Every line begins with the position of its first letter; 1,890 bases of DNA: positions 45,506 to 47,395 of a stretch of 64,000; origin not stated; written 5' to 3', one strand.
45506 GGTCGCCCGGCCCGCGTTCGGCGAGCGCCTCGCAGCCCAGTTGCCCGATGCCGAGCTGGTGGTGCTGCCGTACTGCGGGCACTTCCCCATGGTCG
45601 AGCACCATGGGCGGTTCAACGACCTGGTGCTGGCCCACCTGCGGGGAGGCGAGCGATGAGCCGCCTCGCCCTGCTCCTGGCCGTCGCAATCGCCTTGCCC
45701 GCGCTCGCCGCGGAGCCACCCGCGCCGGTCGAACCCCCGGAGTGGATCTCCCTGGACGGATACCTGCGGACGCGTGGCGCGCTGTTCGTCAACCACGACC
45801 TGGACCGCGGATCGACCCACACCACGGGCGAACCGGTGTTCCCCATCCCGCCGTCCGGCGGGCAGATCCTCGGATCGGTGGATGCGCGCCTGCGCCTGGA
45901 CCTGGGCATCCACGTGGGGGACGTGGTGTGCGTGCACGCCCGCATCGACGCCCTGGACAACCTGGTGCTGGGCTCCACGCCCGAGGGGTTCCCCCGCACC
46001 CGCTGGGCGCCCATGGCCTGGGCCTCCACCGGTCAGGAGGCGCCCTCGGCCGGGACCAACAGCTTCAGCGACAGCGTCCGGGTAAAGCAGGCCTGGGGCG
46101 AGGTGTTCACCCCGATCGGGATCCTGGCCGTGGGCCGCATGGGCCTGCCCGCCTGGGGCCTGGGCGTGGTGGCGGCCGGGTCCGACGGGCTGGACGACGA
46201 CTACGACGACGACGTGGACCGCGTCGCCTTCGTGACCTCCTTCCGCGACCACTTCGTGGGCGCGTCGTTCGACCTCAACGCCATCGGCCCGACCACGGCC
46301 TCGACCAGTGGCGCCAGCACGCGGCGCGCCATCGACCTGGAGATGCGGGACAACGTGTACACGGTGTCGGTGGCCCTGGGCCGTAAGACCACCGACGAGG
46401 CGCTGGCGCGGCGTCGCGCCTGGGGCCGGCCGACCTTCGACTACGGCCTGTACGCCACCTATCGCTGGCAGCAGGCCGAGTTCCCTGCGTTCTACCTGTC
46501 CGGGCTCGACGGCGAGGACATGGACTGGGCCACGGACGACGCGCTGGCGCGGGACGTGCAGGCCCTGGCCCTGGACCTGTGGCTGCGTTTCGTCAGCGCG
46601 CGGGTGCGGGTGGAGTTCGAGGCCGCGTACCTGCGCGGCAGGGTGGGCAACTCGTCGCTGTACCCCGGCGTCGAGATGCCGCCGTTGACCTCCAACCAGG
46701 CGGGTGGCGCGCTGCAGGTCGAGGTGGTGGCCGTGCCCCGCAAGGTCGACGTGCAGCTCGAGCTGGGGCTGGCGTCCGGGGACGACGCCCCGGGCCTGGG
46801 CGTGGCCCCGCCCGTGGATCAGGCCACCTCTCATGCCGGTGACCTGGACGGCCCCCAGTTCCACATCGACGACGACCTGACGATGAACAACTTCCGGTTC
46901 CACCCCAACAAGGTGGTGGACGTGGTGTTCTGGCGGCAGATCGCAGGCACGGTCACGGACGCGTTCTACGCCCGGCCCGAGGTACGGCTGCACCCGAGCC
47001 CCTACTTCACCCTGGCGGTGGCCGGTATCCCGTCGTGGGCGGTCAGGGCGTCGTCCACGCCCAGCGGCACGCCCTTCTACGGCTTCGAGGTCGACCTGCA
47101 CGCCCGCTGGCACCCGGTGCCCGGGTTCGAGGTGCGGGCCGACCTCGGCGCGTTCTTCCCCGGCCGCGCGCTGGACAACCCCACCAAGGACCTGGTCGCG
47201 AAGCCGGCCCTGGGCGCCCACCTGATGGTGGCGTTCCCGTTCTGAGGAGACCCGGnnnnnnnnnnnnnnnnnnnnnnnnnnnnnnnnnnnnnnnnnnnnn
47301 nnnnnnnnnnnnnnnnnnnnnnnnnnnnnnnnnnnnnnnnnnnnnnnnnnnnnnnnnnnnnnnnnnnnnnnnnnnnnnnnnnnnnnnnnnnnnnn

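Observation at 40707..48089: Six-gene translationally coupled operon that links cytoplasmic acyl activation to envelope lipoproteins and an OM barrel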

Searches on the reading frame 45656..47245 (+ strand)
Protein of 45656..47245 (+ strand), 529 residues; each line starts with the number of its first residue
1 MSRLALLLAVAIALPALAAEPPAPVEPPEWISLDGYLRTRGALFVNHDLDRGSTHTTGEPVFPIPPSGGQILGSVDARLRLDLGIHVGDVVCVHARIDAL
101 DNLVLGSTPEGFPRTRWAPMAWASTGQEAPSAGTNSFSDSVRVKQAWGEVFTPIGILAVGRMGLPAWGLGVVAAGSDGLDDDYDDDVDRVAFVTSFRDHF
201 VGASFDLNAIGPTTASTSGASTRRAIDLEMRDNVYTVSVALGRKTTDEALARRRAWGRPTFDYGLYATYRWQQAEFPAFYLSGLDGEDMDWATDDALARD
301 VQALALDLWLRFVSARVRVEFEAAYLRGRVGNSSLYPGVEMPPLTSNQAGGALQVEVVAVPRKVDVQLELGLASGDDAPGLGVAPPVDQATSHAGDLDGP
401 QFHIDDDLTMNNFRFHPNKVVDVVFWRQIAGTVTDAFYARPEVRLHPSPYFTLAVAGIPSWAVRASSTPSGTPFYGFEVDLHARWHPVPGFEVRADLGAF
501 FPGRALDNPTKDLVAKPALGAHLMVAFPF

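Call 3: search_protein_families(library=pfam, proteins=[window:45656-47245:+], max_evalue=0.01)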
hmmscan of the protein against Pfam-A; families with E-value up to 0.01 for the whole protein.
window:45656-47245:+ (529 aa): 1 family
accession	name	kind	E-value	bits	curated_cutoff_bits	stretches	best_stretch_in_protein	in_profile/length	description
PF13372.12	Alginate_exp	-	0.0076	15.5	25.2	0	463-509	339-384/395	Alginate export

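Call 4: search_protein_families(library=ncbifam, proteins=[window:45656-47245:+], max_evalue=0.01)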
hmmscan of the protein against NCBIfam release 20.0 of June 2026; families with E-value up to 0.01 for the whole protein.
window:45656-47245:+ (529 aa): 1 family
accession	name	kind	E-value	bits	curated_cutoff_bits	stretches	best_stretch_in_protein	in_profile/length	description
TIGR04551.1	TIGR04551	subfamily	5.4e-105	352.2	300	1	32-509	2-497/519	TIGR04551 family protein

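Call 12: find_homologous_proteins(query=window:45656-47245:+, max_evalue=0.00001)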
Query window:45656-47245:+ (529 aa): 361 proteins with E <= 0.00001 among 8000 candidates; the best 120 are listed.
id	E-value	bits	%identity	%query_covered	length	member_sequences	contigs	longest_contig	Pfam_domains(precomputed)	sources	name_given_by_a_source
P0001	0.0e+0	1205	100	100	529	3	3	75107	-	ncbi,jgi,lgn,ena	-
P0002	1.1e-264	897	73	100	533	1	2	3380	-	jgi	-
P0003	2.2e-264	896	74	96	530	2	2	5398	-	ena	-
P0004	4.0e-262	889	73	100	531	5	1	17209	-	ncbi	-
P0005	1.2e-261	887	74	96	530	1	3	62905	-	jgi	-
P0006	1.7e-260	883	73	97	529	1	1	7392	-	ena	-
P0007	9.9e-260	881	73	95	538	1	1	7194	-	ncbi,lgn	-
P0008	2.4e-259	880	72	100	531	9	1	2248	-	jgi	-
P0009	2.2e-254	863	71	99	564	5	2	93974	-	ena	-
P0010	3.9e-253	859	73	95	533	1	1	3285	-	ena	-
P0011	2.7e-249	846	71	95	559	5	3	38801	-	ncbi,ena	-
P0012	2.2e-246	837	70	95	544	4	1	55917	-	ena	-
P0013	2.5e-237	807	69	95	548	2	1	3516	-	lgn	-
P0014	8.9e-234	795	66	99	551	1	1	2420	-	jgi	jgi:uncharacterized protein (TIGR04551 family)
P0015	1.4e-233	795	64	100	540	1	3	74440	-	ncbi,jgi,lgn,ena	-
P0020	1.2e-179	617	57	94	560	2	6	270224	-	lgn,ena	-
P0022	1.4e-178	613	57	95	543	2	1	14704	-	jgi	jgi:uncharacterized protein (TIGR04551 family)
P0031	3.9e-170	585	54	95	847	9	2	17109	PF12697.14,PF00561.27,PF12146.16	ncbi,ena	-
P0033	7.1e-169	581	53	93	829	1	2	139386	PF12697.14,PF00561.27,PF12146.16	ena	-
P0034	1.4e-168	580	53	93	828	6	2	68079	PF12697.14,PF00561.27,PF12146.16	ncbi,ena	-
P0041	3.1e-146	506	49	95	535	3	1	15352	-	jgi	jgi:uncharacterized protein (TIGR04551 family)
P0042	2.0e-144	500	48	96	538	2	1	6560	-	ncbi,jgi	jgi:uncharacterized protein (TIGR04551 family)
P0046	1.9e-141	491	47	96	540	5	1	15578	-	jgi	jgi:uncharacterized protein (TIGR04551 family)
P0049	1.5e-140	488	46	99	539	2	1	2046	-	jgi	jgi:uncharacterized protein (TIGR04551 family)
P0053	2.0e-133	464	46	99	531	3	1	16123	-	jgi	jgi:uncharacterized protein (TIGR04551 family)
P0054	5.1e-125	436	45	99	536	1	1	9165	-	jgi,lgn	jgi:uncharacterized protein (TIGR04551 family)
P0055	1.6e-119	418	45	96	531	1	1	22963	-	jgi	jgi:uncharacterized protein (TIGR04551 family)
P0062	1.6e-111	392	43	94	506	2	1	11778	-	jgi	jgi:uncharacterized protein (TIGR04551 family)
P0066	7.5e-111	390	43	99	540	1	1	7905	-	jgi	jgi:uncharacterized protein (TIGR04551 family)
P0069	2.1e-110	388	44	94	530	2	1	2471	-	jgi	jgi:uncharacterized protein (TIGR04551 family)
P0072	6.2e-109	383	43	94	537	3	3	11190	-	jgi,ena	jgi:uncharacterized protein (TIGR04551 family)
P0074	1.2e-108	382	42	94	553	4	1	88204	-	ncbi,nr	ncbi:MAG: TIGR04551 family protein [Deltaproteobacteria bacterium]|nr:MAG: TIGR04551 family protein 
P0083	8.4e-106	373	42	97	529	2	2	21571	-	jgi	jgi:uncharacterized protein (TIGR04551 family)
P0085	9.6e-106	373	41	94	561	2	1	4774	-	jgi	jgi:uncharacterized protein (TIGR04551 family)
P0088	6.8e-105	370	44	94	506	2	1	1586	-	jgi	jgi:uncharacterized protein (TIGR04551 family)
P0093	9.4e-104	366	41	95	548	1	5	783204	-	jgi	jgi:uncharacterized protein (TIGR04551 family)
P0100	1.8e-101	359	43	96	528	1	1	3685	-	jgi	jgi:uncharacterized protein (TIGR04551 family)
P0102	3.0e-100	355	43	94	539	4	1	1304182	-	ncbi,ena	-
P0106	2.9e-99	351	41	94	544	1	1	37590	-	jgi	jgi:uncharacterized protein (TIGR04551 family)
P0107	7.3e-99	350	44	92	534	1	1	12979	-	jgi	jgi:uncharacterized protein (TIGR04551 family)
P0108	9.5e-99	350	43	94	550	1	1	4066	-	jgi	jgi:uncharacterized protein (TIGR04551 family)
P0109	1.2e-98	349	38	96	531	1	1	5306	-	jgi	jgi:uncharacterized protein (TIGR04551 family)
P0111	5.6e-98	347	40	94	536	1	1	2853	-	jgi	jgi:uncharacterized protein (TIGR04551 family)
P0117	6.6e-97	344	44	94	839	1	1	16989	PF12697.14,PF00561.27,PF12146.16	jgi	jgi:uncharacterized protein (TIGR04551 family)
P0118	2.5e-96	342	44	94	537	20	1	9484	-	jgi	jgi:uncharacterized protein (TIGR04551 family)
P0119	2.9e-96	341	41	96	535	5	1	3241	-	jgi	jgi:uncharacterized protein (TIGR04551 family)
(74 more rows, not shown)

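Call 14: find_encoding_contigs(protein=P0001, flank=10000, max_places=3)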
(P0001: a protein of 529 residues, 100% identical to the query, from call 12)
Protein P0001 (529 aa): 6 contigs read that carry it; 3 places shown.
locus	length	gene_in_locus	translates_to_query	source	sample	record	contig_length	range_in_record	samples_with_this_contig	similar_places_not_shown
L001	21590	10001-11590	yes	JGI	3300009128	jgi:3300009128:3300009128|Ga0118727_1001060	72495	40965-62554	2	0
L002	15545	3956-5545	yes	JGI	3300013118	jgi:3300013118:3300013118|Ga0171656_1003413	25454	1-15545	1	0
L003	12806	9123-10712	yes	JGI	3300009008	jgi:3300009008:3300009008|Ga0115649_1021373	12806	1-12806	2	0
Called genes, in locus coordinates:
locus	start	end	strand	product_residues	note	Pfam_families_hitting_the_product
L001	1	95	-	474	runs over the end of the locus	-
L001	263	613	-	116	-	-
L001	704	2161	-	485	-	PF22691:Thiolase_C_1 (faint), PF18313:TLP1_add_C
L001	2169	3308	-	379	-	PF22020:RlmL_1st, PF02926:THUMP, PF01170:UPF0020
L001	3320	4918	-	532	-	PF13231:PMT_2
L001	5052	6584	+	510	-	PF00501:AMP-binding, PF13193:AMP-binding_C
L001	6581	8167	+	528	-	PF00561:Abhydrolase_1, PF12146:Hydrolase_4 (faint)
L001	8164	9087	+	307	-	-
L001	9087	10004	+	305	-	PF00561:Abhydrolase_1, PF12146:Hydrolase_4, PF12697:Abhydrolase_6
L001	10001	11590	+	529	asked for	-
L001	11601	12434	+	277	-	-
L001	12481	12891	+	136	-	PF13453:Zn_ribbon_TFIIB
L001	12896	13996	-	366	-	PF01757:Acyl_transf_3 (weak), PF07786:HGSNAT_cat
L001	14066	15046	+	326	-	-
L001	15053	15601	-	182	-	PF07879:PHB_acc_N, PF05233:PHB_acc (weak)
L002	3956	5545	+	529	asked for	-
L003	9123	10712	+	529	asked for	-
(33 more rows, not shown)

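Call 15: find_encoding_contigs(protein=P0020, flank=10000, max_places=2)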
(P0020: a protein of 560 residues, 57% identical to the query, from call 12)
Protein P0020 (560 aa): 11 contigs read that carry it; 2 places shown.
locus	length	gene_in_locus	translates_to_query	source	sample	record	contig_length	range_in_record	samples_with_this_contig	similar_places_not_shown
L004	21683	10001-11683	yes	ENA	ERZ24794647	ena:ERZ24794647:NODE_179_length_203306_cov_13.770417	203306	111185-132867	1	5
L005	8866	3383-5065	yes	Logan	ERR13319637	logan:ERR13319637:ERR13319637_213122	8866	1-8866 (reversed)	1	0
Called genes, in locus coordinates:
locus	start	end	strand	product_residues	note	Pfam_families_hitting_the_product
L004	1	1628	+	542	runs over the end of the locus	PF00672:HAMP, PF00512:HisKA, PF02518:HATPase_c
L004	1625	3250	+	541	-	-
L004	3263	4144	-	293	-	PF13489:Methyltransf_23, PF01209:Ubie_methyltran (weak), PF13847:Methyltransf_31, PF08241:Methyltransf_11, PF08242:Methyltransf_12, PF13649:Methyltransf_25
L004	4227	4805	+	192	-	-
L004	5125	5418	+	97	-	-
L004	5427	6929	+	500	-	PF00501:AMP-binding, PF13193:AMP-binding_C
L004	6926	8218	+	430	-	PF00561:Abhydrolase_1, PF12697:Abhydrolase_6 (weak), PF12146:Hydrolase_4 (faint)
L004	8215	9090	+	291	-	-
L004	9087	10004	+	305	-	PF00561:Abhydrolase_1, PF12146:Hydrolase_4, PF12697:Abhydrolase_6, PF06821:Ser_hydrolase (faint)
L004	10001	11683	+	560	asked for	-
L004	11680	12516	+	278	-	-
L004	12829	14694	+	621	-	PF13715:CarbopepD_reg_2 (faint), PF25020:TTR_TEN1-4 (faint), PF10577:FAM171A1-2-B_N (faint), PF15976:CooC_C (faint), PF13620:CarboxypepD_reg (weak)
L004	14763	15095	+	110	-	PF04993:TfoX_N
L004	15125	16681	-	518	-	PF04223:CitF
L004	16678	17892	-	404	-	PF06857:ACP, PF03328:HpcH_HpaI, PF15617:C-C_Bond_Lyase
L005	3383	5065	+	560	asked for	-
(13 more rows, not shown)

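Call 16: find_encoding_contigs(protein=P0102, flank=10000, max_places=2)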
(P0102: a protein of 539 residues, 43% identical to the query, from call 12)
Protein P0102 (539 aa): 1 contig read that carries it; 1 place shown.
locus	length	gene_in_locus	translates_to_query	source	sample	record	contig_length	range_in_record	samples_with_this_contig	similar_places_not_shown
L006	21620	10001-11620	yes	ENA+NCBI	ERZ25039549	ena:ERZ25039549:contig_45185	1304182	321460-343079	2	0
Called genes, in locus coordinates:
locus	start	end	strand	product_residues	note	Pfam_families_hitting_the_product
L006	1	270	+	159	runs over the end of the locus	-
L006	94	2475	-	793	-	PF23139:OB_YrrC, PF14520:HHH_5 (weak), PF14490:HHH_RecD2, PF13245:AAA_19, PF13401:AAA_22 (weak), PF13604:AAA_30, PF18335:SH3_13, PF13538:UvrD_C_2, +3 more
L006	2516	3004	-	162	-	-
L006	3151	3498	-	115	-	-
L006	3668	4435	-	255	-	PF00106:adh_short, PF08659:KR, PF13561:adh_short_C2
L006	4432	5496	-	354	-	PF00561:Abhydrolase_1, PF12146:Hydrolase_4 (faint)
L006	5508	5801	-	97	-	-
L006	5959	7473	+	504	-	PF00474:SSF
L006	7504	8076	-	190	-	PF07879:PHB_acc_N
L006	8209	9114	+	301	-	-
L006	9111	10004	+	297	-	PF00561:Abhydrolase_1, PF12146:Hydrolase_4, PF12697:Abhydrolase_6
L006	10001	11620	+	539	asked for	-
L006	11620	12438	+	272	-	-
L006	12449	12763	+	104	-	-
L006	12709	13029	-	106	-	-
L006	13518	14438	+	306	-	PF00501:AMP-binding, PF23562:AMP-binding_C_3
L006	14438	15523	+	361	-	PF07167:PhaC_N, PF00561:Abhydrolase_1, PF12146:Hydrolase_4 (faint)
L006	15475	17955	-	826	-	PF12704:MacB_PCD, PF02687:FtsX, PF12704:MacB_PCD (weak), PF02687:FtsX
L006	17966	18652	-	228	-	PF00005:ABC_tran, PF02463:SMC_N (faint), PF13304:AAA_21 (faint)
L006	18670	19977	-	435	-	PF00364:Biotin_lipoyl (faint), PF25917:BSH_RND (weak), PF25973:BSH_CzcB, PF25984:BSH_YknX (weak), PF25967:RND-MFP_C (weak), PF25975:CzcB_C (weak), PF25989:YknX_C (weak)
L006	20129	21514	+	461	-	PF00072:Response_reg, PF00158:Sigma54_activat, PF01078:Mg_chelatase (faint), PF14532:Sigma54_activ_2, PF07728:AAA_5, PF25601:AAA_lid_14, PF02954:HTH_8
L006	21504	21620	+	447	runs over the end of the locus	PF02518:HATPase_c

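Call 19: find_related_loci(query=A1, collection=genome_contigs, flank=10000)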
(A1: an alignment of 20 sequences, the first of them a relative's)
Query A1 (529 aa) in genome_contigs; peptide patterns used: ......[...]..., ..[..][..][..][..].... (x = any residue, [..] = any of these).
600 stretches matched a pattern (row limit reached: there are more); 389 encode a relative of the query (tblastn E <= 1e-3); the best 80 are kept; 80 distinct loci.
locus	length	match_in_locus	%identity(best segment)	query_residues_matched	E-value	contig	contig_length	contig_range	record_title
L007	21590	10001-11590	73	3-529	0e+0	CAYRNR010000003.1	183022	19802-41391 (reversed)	MAG TPA_asm: uncultured Rickettsiales bacterium isolate SRP167671_co1_47 genome assembly, contig: NODE_40_length_183022_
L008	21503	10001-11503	74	29-529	0e+0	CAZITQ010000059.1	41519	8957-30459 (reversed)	MAG TPA_asm: uncultured Rickettsiales bacterium isolate binchicken_co141_528 genome assembly, contig: NODE_4087_length_4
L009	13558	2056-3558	71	29-529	0e+0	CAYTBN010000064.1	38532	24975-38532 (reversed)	MAG TPA_asm: uncultured Rickettsiales bacterium isolate SRP308112_co1_98 genome assembly, contig: NODE_1210_length_38532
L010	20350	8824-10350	70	22-529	0e+0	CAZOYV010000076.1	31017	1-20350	MAG TPA_asm: uncultured Rickettsiales bacterium isolate SRP141376_co4_92 genome assembly, contig: NODE_2639_length_31017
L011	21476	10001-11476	58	28-518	1e-179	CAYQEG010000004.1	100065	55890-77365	MAG TPA_asm: uncultured Rickettsiales bacterium isolate SRP077602_co5_496 genome assembly, contig: NODE_712_length_10006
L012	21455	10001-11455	57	35-518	2e-161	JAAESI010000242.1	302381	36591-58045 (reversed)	MAG: Proteobacteria bacterium isolate Ust_8 UstG_CONTIG2642137, whole genome shotgun sequence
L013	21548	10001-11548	47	8-529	2e-147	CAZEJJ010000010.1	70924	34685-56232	MAG TPA_asm: uncultured Enterobacterales bacterium isolate binchicken_co141_421 genome assembly, contig: NODE_1471_lengt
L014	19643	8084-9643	47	16-529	5e-143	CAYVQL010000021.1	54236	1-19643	MAG TPA_asm: uncultured Enterobacterales bacterium isolate SRP077602_co7_23 genome assembly, contig: NODE_2558_length_54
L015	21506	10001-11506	48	29-529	3e-139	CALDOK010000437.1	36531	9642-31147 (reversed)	MAG TPA_asm: uncultured proteobacterium isolate ERR2206791_bin.36_CONCOCT_v1.1_MAG genome assembly, contig: ERZ890953.18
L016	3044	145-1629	43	31-527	2e-115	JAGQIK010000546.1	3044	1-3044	MAG: Myxococcales bacterium isolate HKST-UBA02 k127_2827705, whole genome shotgun sequence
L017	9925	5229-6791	39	11-529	8e-111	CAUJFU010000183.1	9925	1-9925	MAG: Myxococcota bacterium isolate KLAP109 genome assembly, contig: KLAP109_616527, whole genome shotgun sequence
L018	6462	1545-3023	41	33-529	6e-103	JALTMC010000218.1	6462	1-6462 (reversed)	MAG: Myxococcales bacterium isolate S139_metabat1_scaf2bin.108 S139_NODE_16941_length_6462_cov_1.468350, whole genome sh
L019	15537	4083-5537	41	31-529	2e-99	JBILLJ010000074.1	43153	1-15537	MAG: Sandaracinaceae bacterium isolate ME2017-07-27_3300044645_group7_bin65 Rohwer_bin1493_scaffold_376_c1, whole genome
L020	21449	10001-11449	41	32-529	3e-98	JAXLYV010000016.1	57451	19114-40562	MAG: Sandaracinus sp. isolate STL-MYX22 C1.83.fa-16, whole genome shotgun sequence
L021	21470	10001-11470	41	26-529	8e-97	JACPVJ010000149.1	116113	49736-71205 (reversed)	MAG: Myxococcales bacterium isolate NC_groundwater_781_Ag_S2p5_70_11 JBCH_GD18_4_SO25_S179_scaffold_706668, whole genome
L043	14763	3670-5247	39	1-529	2e-90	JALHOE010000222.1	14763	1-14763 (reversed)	MAG: Deltaproteobacteria bacterium isolate bin.11 c_000000015733, whole genome shotgun sequence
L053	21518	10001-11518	41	31-529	2e-87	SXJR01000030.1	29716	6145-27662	MAG: Myxococcales bacterium isolate F1-120-MAGs089 F1-120__c30303, whole genome shotgun sequence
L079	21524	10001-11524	39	8-529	5e-85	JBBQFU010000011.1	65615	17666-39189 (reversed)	MAG: Haliangiales bacterium isolate Co_metawrap_1004 Cmw_1004_k141_16482207_length_65615_cov_8.0000, whole genome shotgu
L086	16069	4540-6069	41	11-529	9e-85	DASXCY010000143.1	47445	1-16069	MAG TPA_asm: Kofleriaceae bacterium isolate SMAG_U5072 k141_1785009, whole genome shotgun sequence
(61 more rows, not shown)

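Call 33: predict_structure(alignment_id=A1)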
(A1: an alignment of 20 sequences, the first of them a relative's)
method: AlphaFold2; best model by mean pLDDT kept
length: 529 residues; sequences in the alignment: 20
mean_pLDDT: 73.3   pTM: 0.75
mean pLDDT of the five models: 73.3, 72.9, 68.8, 67.7, 62.7
residues with pLDDT >= 90: 139; 70-90: 185; 50-70: 126; < 50: 79
segments of 3 or more residues with pLDDT < 50: 1-11, 13-22, 50-53, 106-133, 211-228, 382-385
pLDDT, mean of each block of 10 residues (from residue 1): 41 42 64 83 62 55 56 73 87 84 45 35 37 52 83 91 80 68 73 90 81 40 49 84 89 89 94 68 53 69 93 94 93 71 86 95 94 73 51 60 64 77 67 75 94 96 82 90 90 90 81 76 79
secondary structure, 60 per line:
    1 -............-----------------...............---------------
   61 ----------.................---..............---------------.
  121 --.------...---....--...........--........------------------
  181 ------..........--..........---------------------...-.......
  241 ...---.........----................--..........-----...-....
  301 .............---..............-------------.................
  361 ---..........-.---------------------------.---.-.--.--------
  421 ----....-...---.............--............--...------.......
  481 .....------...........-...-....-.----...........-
elements in order: H2-13 E31-45 E71-87 E91-104 H136-139 E142-152 E155-162 E187-196 E199-208 E234-243 H247-255 E260-275 H278-287 E297-313 E317-330 E344-360 E364-373 H425-428 E436-448 E451-462 E474-485 E492-502 E518-528

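Call 35: search_protein_families(library=pfam, proteins=[L020:12821-14551:+, L020:14089-15612:+, L020:8112-9860:+, L020:6607-8838:+, L020:11573-12742:+], max_evalue=0.001)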
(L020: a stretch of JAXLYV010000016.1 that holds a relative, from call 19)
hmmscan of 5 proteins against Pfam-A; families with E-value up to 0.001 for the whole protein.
L020:12821-14551:+ (576 aa): 2 families
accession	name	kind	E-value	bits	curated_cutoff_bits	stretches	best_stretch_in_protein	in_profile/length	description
PF00501.34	AMP-binding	-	4e-59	200.8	29.9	1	36-409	17-384/384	AMP-binding enzyme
PF23562.2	AMP-binding_C_3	-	2.2e-10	41.4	20.8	1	447-576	2-121/124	AMP-binding enzyme C-terminal domain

L020:14089-15612:+ (507 aa): 3 families
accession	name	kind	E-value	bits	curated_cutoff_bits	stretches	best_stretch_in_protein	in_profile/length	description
PF00561.26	Abhydrolase_1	-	9e-12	45.6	25.8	1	211-479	2-240/245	alpha/beta hydrolase fold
PF07167.19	PhaC_N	-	1.4e-09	38.3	23.7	1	180-234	117-170/173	Poly-beta-hydroxybutyrate polymerase (PhaC) N-terminus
PF12146.15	Hydrolase_4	-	7.3e-05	22.6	27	0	233-326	23-115/239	Serine aminopeptidase, S33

L020:8112-9860:+ (582 aa): 4 families
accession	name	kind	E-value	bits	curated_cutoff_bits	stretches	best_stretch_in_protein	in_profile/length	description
PF00561.26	Abhydrolase_1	-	3.4e-34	119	25.8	1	299-530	1-245/245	alpha/beta hydrolase fold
PF12697.13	Abhydrolase_6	-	5.8e-24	86.4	26.3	1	301-535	1-215/217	Alpha/beta hydrolase family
PF12146.15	Hydrolase_4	-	5.6e-09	36.1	27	1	301-528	7-237/239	Serine aminopeptidase, S33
PF08386.16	Abhydrolase_4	-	1.7e-05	25.3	21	1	484-548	34-98/103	TAP-like protein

L020:6607-8838:+ (743 aa): 0 families

L020:11573-12742:+ (389 aa): 1 family
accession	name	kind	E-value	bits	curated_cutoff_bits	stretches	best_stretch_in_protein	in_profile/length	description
PF09712.15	PHA_synth_III_E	-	0.00047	20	25.7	1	269-334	230-295/311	Poly(R)-hydroxyalkanoic acid synthase subunit (PHA_synth_III_E)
